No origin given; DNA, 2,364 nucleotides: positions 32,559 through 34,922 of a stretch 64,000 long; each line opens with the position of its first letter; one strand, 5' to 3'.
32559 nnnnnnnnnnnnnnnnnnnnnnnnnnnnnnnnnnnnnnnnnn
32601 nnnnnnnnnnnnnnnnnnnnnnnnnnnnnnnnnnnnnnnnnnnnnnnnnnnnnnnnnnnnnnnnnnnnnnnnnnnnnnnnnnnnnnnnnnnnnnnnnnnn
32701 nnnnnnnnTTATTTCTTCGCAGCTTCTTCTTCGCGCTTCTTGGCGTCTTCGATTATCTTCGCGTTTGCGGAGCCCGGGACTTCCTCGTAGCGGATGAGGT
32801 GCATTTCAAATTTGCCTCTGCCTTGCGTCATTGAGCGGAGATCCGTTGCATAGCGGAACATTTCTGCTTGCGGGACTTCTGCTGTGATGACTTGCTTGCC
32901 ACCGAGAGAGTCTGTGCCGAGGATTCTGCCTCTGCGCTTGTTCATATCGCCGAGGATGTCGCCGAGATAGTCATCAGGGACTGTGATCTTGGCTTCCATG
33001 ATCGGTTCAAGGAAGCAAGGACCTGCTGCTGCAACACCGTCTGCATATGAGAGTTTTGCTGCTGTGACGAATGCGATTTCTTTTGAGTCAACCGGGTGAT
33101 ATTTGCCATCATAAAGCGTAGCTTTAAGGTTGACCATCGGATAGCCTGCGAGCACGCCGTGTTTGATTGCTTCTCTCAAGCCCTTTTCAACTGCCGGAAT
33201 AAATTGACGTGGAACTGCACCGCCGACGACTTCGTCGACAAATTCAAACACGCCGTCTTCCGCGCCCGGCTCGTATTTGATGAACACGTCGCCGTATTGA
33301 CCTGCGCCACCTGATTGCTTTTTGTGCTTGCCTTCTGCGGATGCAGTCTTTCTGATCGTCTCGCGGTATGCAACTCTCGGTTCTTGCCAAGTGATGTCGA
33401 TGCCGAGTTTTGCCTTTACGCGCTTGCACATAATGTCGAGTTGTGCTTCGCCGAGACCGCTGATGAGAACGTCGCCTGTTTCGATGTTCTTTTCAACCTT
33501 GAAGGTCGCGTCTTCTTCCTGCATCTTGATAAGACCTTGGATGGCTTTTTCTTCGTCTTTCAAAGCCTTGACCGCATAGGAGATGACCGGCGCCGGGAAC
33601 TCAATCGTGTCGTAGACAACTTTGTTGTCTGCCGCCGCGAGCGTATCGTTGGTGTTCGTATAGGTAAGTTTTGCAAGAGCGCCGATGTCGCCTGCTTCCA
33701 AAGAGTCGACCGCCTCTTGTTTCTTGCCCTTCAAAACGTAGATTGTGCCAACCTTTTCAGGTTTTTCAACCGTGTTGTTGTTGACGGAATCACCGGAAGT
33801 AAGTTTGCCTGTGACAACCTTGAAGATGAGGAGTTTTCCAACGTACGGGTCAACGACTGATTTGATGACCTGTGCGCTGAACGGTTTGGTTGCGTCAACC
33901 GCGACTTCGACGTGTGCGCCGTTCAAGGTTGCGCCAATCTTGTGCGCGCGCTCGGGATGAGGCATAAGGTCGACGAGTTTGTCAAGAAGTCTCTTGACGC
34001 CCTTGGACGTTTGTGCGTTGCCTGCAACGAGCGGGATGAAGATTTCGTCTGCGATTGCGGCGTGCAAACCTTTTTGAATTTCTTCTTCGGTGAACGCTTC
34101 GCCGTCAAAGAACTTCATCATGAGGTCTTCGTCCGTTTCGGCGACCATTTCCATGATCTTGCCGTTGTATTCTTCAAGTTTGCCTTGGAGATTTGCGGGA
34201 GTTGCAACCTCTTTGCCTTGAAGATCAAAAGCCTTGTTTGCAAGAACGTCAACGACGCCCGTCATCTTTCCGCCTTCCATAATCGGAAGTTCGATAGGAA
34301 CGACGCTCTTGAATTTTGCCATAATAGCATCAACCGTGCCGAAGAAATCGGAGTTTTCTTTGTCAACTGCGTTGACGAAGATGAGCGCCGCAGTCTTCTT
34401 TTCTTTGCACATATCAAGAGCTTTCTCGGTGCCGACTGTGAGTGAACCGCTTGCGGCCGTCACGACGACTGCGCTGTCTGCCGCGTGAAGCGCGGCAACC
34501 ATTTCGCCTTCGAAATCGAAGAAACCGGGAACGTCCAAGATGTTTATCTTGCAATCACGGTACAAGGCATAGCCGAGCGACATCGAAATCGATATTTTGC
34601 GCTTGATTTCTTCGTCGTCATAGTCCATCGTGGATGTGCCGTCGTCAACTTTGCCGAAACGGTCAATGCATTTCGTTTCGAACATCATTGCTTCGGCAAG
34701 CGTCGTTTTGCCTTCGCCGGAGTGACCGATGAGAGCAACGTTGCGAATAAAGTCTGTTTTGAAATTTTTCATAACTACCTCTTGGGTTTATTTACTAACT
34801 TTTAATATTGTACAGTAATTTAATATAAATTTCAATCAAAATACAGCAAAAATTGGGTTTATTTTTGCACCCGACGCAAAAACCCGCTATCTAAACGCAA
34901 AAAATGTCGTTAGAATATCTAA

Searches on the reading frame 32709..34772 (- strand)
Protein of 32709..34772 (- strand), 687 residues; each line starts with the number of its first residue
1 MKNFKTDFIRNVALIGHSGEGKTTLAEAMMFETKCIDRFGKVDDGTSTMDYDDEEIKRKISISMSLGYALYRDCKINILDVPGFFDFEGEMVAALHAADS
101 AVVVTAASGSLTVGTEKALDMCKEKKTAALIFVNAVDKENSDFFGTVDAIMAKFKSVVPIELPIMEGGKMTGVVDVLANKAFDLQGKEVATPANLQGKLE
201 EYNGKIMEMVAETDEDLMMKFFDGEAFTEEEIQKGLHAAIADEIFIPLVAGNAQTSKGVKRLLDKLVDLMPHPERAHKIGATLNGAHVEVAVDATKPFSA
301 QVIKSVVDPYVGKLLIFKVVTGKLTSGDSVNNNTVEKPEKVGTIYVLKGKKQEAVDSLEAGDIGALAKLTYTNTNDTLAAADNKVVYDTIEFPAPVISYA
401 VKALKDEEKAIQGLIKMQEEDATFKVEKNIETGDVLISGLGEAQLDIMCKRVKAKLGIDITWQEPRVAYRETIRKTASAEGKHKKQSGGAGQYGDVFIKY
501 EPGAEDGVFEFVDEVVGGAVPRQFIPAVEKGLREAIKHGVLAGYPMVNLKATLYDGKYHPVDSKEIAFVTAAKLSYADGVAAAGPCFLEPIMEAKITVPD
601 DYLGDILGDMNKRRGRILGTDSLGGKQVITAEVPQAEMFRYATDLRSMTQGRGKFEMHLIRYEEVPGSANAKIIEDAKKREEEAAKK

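Call 9: find_encoding_contigs(protein=window:32709-34772:-, flank=6000, max_places=10)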
Protein window:32709-34772:- (687 aa): 4 contigs read that carry it; 2 places shown.
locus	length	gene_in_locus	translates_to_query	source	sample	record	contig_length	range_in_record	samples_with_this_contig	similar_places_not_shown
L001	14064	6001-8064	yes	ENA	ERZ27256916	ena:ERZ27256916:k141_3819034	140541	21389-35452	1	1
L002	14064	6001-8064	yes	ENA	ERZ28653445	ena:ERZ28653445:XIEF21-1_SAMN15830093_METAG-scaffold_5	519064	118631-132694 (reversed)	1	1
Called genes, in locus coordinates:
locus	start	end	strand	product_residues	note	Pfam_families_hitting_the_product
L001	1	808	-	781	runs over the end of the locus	PF08239:SH3_3 (weak)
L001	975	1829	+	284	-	PF03118:RNA_pol_A_CTD (weak), PF14903:WG_beta_rep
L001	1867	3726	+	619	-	PF00082:Peptidase_S8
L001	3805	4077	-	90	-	PF01649:Ribosomal_S20p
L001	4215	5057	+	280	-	PF03418:Peptidase_A25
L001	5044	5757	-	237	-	-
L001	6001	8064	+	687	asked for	PF00009:GTP_EFTU, PF22042:EF-G_D2, PF03144:GTP_EFTU_D2, PF14492:EFG_III, PF03764:EFG_IV, PF00679:EFG_C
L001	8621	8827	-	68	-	-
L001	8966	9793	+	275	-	PF08543:Phos_pyr_kin, PF00294:PfkB (weak)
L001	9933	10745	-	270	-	PF12679:ABC2_membrane_2 (weak), PF12730:ABC2_membrane_4, PF10920:DUF2705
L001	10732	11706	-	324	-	PF00005:ABC_tran, PF13304:AAA_21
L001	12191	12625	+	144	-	PF04397:LytTR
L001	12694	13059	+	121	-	PF11457:DUF3021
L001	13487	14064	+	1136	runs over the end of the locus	PF02463:SMC_N, PF06470:SMC_hinge, PF13304:AAA_21 (weak)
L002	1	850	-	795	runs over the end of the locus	PF08239:SH3_3 (weak)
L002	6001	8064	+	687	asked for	PF00009:GTP_EFTU, PF22042:EF-G_D2, PF03144:GTP_EFTU_D2, PF14492:EFG_III, PF03764:EFG_IV, PF00679:EFG_C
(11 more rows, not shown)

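Call 11: find_related_loci(query=window:32709-34772:-, collection=genome_contigs, flank=6000)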
Query window:32709-34772:- (687 aa) in genome_contigs; peptide patterns used: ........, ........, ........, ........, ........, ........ (x = any residue, [..] = any of these).
600 stretches matched a pattern (row limit reached: there are more); 596 encode a relative of the query (tblastn E <= 1e-3); the best 80 are kept; 80 distinct loci.
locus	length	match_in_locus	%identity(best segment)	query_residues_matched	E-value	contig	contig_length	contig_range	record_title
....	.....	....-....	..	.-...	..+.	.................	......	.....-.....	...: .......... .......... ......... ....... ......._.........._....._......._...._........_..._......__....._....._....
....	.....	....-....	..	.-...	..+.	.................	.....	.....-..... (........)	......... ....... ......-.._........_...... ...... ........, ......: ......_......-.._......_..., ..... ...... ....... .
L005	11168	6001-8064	84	1-687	0e+0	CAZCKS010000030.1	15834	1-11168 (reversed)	MAG TPA_asm: uncultured Bacteroides sp. isolate SRP225648_co1_549 genome assembly, contig: NODE_9214_length_15834_cov_35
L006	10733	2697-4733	80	1-677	0e+0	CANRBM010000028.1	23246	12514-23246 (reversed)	MAG: uncultured Clostridia bacterium isolate Lapin-030__bin15 genome assembly, contig: Lapin-030__NODE_3076_length_23246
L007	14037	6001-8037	79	1-677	0e+0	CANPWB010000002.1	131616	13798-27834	MAG: uncultured Clostridia bacterium isolate Lapin-001__bin22 genome assembly, contig: Lapin-001__NODE_160_length_131616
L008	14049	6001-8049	67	1-680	0e+0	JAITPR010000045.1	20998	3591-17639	MAG: Clostridiaceae bacterium isolate Pq454_bin33 k119_426099, whole genome shotgun sequence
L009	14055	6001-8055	65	1-683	0e+0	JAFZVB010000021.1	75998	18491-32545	MAG: Clostridia bacterium isolate RGIG8124 Water_buffalos_Rumen-3__c1530756, whole genome shotgun sequence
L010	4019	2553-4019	81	1-489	0e+0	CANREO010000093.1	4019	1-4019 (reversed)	MAG: uncultured Clostridia bacterium isolate Lapin-024__bin87 genome assembly, contig: Lapin-024__NODE_26647_length_4019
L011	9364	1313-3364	59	1-680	0e+0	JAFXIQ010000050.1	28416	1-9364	MAG: Clostridia bacterium isolate RGIG6449 Sheep_Rectum.Co__c3201297, whole genome shotgun sequence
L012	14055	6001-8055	57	1-686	0e+0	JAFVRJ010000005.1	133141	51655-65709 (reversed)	MAG: Clostridia bacterium isolate RGIG5325 Sheep_Colon-2__c209493, whole genome shotgun sequence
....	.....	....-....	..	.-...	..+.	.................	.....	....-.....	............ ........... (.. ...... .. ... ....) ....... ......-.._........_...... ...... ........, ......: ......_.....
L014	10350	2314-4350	57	1-680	0e+0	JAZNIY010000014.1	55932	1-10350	MAG: Candidatus Stercoripulliclostridium sp. isolate T1900044682_TS20190148.MAGScoT_cleanbin_000015 SGB_1698_k141_159996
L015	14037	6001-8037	57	1-680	0e+0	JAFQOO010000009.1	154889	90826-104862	MAG: Clostridia bacterium isolate RGIG2008 Goat_Colon-1__c373, whole genome shotgun sequence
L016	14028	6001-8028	79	1-676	0e+0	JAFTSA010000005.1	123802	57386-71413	MAG: Clostridia bacterium isolate RGIG4097 Roe_deer_Cecum.Co__c1487393, whole genome shotgun sequence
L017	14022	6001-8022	57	9-683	0e+0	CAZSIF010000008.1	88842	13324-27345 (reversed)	MAG TPA_asm: uncultured Oscillospiraceae bacterium isolate SRP225648_co1_953 genome assembly, contig: NODE_335_length_88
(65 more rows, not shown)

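Call 16: find_homologous_proteins(query=window:32709-34772:-, max_evalue=1e-100)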
Query window:32709-34772:- (687 aa): 7909 proteins with E <= 1e-100 among 8000 candidates; the best 120 are listed.
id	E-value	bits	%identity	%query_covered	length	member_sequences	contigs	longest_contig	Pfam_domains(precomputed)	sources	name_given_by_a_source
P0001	0.0e+0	1491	98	100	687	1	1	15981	PF00679.31,PF14492.13,PF00009.34,PF03764.25,PF03144.32,PF22042.3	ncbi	-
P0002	0.0e+0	1481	97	100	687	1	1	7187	PF00679.31,PF14492.13,PF00009.34,PF03764.25,PF03144.32,PF22042.3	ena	-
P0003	0.0e+0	1455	95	100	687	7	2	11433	PF00679.31,PF14492.13,PF00009.34,PF03764.25,PF03144.32,PF22042.3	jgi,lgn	jgi:elongation factor G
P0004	0.0e+0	1454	96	100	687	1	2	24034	PF00679.31,PF14492.13,PF00009.34,PF03764.25,PF03144.32,PF22042.3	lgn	-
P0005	0.0e+0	1453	95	100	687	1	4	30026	PF00679.31,PF14492.13,PF00009.34,PF03764.25,PF03144.32,PF22042.3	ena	-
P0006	0.0e+0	1447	95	100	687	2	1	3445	PF00679.31,PF14492.13,PF00009.34,PF03764.25,PF03144.32,PF22042.3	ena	-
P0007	0.0e+0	1421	93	100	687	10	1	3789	PF00679.31,PF14492.13,PF00009.34,PF03764.25,PF03144.32,PF22042.3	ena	-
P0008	0.0e+0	1308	85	100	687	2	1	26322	PF00679.31,PF14492.13,PF00009.34,PF03764.25,PF03144.32,PF22042.3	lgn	-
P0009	0.0e+0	1306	85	100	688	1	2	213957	PF00679.31,PF14492.13,PF00009.34,PF03764.25,PF03144.32,PF22042.3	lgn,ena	-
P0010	0.0e+0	1306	85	100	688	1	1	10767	PF00679.31,PF14492.13,PF00009.34,PF03764.25,PF03144.32,PF22042.3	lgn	-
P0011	0.0e+0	1301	85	100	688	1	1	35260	PF00679.31,PF14492.13,PF00009.34,PF03764.25,PF03144.32,PF22042.3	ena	-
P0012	0.0e+0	1301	85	100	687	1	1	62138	PF00679.31,PF14492.13,PF00009.34,PF03764.25,PF03144.32,PF22042.3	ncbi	-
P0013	0.0e+0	1301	85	100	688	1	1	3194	PF00679.31,PF14492.13,PF00009.34,PF03764.25,PF03144.32,PF22042.3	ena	-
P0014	0.0e+0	1300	85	100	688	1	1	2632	PF00679.31,PF14492.13,PF00009.34,PF03764.25,PF03144.32,PF22042.3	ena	-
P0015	0.0e+0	1300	85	100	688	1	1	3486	PF00679.31,PF14492.13,PF00009.34,PF03764.25,PF03144.32,PF22042.3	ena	-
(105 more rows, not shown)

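Call 17: find_encoding_contigs(protein=P0001, flank=5000, max_places=4)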
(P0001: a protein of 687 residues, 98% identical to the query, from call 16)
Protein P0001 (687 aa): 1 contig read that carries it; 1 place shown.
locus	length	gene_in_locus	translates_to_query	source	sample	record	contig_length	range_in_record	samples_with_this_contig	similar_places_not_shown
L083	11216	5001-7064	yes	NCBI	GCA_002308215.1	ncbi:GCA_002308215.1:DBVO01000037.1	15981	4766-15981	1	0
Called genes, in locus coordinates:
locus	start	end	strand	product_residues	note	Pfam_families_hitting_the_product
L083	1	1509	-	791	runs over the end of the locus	PF08239:SH3_3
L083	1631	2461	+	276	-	PF03118:RNA_pol_A_CTD, PF14903:WG_beta_rep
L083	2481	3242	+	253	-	-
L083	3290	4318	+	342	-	PF00082:Peptidase_S8 (weak)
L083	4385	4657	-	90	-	PF01649:Ribosomal_S20p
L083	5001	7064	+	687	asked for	PF00009:GTP_EFTU, PF22042:EF-G_D2, PF03144:GTP_EFTU_D2, PF14492:EFG_III, PF03764:EFG_IV, PF00679:EFG_C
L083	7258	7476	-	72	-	-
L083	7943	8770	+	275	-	PF08543:Phos_pyr_kin, PF00294:PfkB (weak)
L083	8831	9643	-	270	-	PF12730:ABC2_membrane_4, PF10920:DUF2705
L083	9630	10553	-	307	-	PF00005:ABC_tran, PF13304:AAA_21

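Call 18: find_encoding_contigs(protein=P0002, flank=5000, max_places=4)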
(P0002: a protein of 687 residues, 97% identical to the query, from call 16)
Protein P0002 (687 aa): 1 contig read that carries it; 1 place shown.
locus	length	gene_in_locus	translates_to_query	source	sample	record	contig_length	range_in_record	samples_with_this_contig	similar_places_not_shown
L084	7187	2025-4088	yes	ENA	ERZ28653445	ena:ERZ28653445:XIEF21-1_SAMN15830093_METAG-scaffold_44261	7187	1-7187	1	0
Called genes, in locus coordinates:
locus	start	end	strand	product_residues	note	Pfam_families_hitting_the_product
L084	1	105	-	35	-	?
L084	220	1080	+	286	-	PF03418:Peptidase_A25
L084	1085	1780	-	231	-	-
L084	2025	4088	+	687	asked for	PF00009:GTP_EFTU, PF22042:EF-G_D2, PF03144:GTP_EFTU_D2, PF14492:EFG_III, PF03764:EFG_IV, PF00679:EFG_C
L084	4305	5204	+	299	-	PF01381:HTH_3, PF13443:HTH_26 (weak)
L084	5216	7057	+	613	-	-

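Call 19: find_encoding_contigs(protein=P0003, flank=5000, max_places=4)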
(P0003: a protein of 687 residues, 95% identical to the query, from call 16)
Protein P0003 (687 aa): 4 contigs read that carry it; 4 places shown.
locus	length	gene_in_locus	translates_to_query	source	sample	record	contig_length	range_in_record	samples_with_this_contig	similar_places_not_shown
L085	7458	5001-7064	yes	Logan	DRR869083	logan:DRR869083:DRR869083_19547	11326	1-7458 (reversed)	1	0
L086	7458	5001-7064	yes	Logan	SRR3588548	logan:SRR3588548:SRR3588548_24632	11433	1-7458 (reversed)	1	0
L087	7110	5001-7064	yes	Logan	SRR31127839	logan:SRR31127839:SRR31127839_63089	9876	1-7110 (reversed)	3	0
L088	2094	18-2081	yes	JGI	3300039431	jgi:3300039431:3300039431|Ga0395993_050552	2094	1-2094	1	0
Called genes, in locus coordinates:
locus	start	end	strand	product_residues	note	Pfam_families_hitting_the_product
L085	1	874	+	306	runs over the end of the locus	PF03118:RNA_pol_A_CTD, PF14903:WG_beta_rep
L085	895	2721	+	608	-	PF00082:Peptidase_S8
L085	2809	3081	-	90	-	PF01649:Ribosomal_S20p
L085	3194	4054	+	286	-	PF03418:Peptidase_A25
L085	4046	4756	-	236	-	-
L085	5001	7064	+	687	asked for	PF00009:GTP_EFTU, PF22042:EF-G_D2, PF03144:GTP_EFTU_D2 (weak), PF14492:EFG_III, PF03764:EFG_IV, PF00679:EFG_C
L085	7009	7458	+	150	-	?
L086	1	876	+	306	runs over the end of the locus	PF03118:RNA_pol_A_CTD, PF14903:WG_beta_rep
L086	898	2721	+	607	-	PF00082:Peptidase_S8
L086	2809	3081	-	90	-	PF01649:Ribosomal_S20p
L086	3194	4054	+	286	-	PF03418:Peptidase_A25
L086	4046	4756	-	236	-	-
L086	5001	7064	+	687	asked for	PF00009:GTP_EFTU, PF22042:EF-G_D2, PF03144:GTP_EFTU_D2 (weak), PF14492:EFG_III, PF03764:EFG_IV, PF00679:EFG_C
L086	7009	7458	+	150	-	?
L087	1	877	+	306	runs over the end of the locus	PF03118:RNA_pol_A_CTD, PF14903:WG_beta_rep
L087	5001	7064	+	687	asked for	PF00009:GTP_EFTU, PF22042:EF-G_D2, PF03144:GTP_EFTU_D2 (weak), PF14492:EFG_III, PF03764:EFG_IV, PF00679:EFG_C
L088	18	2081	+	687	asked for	PF00009:GTP_EFTU, PF22042:EF-G_D2, PF03144:GTP_EFTU_D2 (weak), PF14492:EFG_III, PF03764:EFG_IV, PF00679:EFG_C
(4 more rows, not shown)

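Call 20: find_encoding_contigs(protein=P0004, flank=5000, max_places=4)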
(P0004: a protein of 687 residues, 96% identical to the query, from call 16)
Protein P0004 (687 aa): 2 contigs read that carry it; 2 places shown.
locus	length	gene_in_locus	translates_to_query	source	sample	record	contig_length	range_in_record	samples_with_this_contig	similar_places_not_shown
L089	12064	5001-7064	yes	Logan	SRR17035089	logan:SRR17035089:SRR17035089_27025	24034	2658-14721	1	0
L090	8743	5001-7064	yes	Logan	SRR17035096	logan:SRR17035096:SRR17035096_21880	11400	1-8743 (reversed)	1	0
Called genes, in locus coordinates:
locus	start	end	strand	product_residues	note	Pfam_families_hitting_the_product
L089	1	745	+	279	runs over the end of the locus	PF03118:RNA_pol_A_CTD, PF14903:WG_beta_rep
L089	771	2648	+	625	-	PF00082:Peptidase_S8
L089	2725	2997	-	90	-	PF01649:Ribosomal_S20p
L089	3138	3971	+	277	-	PF03418:Peptidase_A25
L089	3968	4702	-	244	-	-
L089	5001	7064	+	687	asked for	PF00009:GTP_EFTU, PF22042:EF-G_D2, PF03144:GTP_EFTU_D2 (weak), PF14492:EFG_III, PF03764:EFG_IV, PF00679:EFG_C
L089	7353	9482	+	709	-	PF01381:HTH_3, PF12844:HTH_19, PF13560:HTH_31 (weak)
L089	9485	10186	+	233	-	-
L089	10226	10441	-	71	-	-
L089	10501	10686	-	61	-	-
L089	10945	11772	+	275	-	PF08543:Phos_pyr_kin, PF00294:PfkB (weak)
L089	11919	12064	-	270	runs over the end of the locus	PF12730:ABC2_membrane_4, PF10920:DUF2705, PF12679:ABC2_membrane_2 (weak), PF12698:ABC2_membrane_3 (weak)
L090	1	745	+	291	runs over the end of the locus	PF03118:RNA_pol_A_CTD, PF14903:WG_beta_rep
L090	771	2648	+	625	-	PF00082:Peptidase_S8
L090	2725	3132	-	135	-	PF01649:Ribosomal_S20p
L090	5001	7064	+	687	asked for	PF00009:GTP_EFTU, PF22042:EF-G_D2, PF03144:GTP_EFTU_D2 (weak), PF14492:EFG_III, PF03764:EFG_IV, PF00679:EFG_C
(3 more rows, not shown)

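Call 21: find_encoding_contigs(protein=P0005, flank=5000, max_places=4)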
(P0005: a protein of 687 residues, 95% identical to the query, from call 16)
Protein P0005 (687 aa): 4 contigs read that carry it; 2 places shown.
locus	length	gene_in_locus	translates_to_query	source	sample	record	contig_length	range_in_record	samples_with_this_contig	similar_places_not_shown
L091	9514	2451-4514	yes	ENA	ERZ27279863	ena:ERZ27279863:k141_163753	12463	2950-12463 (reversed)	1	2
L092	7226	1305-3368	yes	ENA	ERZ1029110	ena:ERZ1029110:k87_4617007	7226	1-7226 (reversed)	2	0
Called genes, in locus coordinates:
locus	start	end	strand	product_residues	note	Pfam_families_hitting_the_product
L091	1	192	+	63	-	?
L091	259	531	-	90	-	PF01649:Ribosomal_S20p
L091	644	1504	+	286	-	PF03418:Peptidase_A25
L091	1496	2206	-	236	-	-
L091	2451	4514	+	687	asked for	PF00009:GTP_EFTU, PF22042:EF-G_D2, PF03144:GTP_EFTU_D2 (weak), PF14492:EFG_III, PF03764:EFG_IV, PF00679:EFG_C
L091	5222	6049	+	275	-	PF08543:Phos_pyr_kin, PF00294:PfkB (weak)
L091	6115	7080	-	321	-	PF12679:ABC2_membrane_2 (weak), PF12698:ABC2_membrane_3 (weak), PF10920:DUF2705, PF12730:ABC2_membrane_4 (weak)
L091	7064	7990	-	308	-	PF00005:ABC_tran, PF13304:AAA_21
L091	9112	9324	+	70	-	PF04014:MazE_antitoxin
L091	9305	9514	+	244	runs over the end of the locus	PF00005:ABC_tran, PF13304:AAA_21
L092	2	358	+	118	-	?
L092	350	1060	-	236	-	-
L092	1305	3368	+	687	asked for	PF00009:GTP_EFTU, PF22042:EF-G_D2, PF03144:GTP_EFTU_D2 (weak), PF14492:EFG_III, PF03764:EFG_IV, PF00679:EFG_C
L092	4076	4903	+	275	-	PF08543:Phos_pyr_kin, PF00294:PfkB (weak)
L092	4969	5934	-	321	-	PF12679:ABC2_membrane_2 (weak), PF12698:ABC2_membrane_3 (weak), PF10920:DUF2705, PF12730:ABC2_membrane_4 (weak)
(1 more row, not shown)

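Call 30: find_encoding_contigs(protein=P0006, flank=5000, max_places=4)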
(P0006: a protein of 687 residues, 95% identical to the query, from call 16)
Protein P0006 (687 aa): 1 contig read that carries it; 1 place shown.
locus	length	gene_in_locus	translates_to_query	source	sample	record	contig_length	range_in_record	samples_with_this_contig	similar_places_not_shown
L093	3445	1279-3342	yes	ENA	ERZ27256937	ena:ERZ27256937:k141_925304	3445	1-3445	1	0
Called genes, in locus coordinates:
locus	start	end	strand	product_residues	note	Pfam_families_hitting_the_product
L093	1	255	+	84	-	?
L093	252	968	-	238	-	-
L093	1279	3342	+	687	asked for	PF00009:GTP_EFTU, PF22042:EF-G_D2, PF03144:GTP_EFTU_D2 (weak), PF14492:EFG_III, PF03764:EFG_IV, PF00679:EFG_C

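Call 31: find_encoding_contigs(protein=P0007, flank=5000, max_places=4)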
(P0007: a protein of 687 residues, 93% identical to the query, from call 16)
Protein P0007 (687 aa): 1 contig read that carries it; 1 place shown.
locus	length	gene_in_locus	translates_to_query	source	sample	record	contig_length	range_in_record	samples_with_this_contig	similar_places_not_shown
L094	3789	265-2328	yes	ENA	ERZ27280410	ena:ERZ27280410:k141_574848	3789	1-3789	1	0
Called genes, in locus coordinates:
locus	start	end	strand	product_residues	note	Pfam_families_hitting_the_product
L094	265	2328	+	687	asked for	PF00009:GTP_EFTU, PF22042:EF-G_D2, PF03144:GTP_EFTU_D2, PF14492:EFG_III, PF03764:EFG_IV, PF00679:EFG_C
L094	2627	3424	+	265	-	PF10502:Peptidase_S26 (weak)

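Call 53: search_protein_families(library=pfam, proteins=[L084:5216-7057:+, L084:4305-5204:+, L089:7353-9482:+, L089:9485-10186:+, L094:2627-3424:+], max_evalue=0.01)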
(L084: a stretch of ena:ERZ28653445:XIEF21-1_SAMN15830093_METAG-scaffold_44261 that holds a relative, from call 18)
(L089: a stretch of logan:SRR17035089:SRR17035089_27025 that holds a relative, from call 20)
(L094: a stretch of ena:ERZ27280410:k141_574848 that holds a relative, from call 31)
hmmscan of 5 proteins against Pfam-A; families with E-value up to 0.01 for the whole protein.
L084:5216-7057:+ (613 aa): 1 family
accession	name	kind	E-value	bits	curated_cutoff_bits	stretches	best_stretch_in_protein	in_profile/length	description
PF18887.5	MBG_3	-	7.4e-05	23.2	25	1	44-106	3-68/72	MBG domain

L084:4305-5204:+ (299 aa): 7 families
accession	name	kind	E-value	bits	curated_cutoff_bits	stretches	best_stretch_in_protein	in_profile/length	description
PF01381.28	HTH_3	-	1.7e-12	47.6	23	1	7-61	1-55/55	Helix-turn-helix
PF13443.12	HTH_26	-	3.4e-06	27.6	22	1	6-65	1-61/63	Cro/C1-type HTH DNA-binding domain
PF12844.13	HTH_19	-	6.1e-05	23.3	30.2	1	4-62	1-59/64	Helix-turn-helix domain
PF13560.12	HTH_31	-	6.9e-05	23.5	27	1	9-60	8-60/64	Helix-turn-helix domain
PF04545.22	Sigma70_r4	-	0.00052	19.9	24.1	1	6-37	11-42/50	Sigma-70, region 4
PF12420.13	DUF3671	-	0.0021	18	34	1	106-269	103-207/223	Fam-L, Fam-M like protein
PF15731.11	MqsA_antitoxin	-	0.0048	17.5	30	0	4-50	71-117/131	Antitoxin component of bacterial toxin-antitoxin system, MqsA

L089:7353-9482:+ (709 aa): 5 families
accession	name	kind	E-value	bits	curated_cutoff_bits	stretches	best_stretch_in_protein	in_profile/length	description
PF01381.28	HTH_3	-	7.8e-16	58.3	23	1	8-62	1-55/55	Helix-turn-helix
PF12844.13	HTH_19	-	1.7e-07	31.5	30.2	1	5-66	1-62/64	Helix-turn-helix domain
PF13560.12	HTH_31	-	2.1e-07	31.6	27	1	4-59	2-58/64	Helix-turn-helix domain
PF07022.19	Phage_CI_repr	-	0.00013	22.7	22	1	18-68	13-63/65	Bacteriophage CI repressor helix-turn-helix domain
PF04545.22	Sigma70_r4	-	0.0037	17.2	24.1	0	14-35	18-39/50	Sigma-70, region 4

L089:9485-10186:+ (233 aa): 0 families

L094:2627-3424:+ (265 aa): 1 family
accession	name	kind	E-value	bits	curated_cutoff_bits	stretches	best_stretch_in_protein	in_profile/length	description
PF10502.14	Peptidase_S26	-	1.4e-05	25.6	22.9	1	72-114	25-67/168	Signal peptidase, peptidase S26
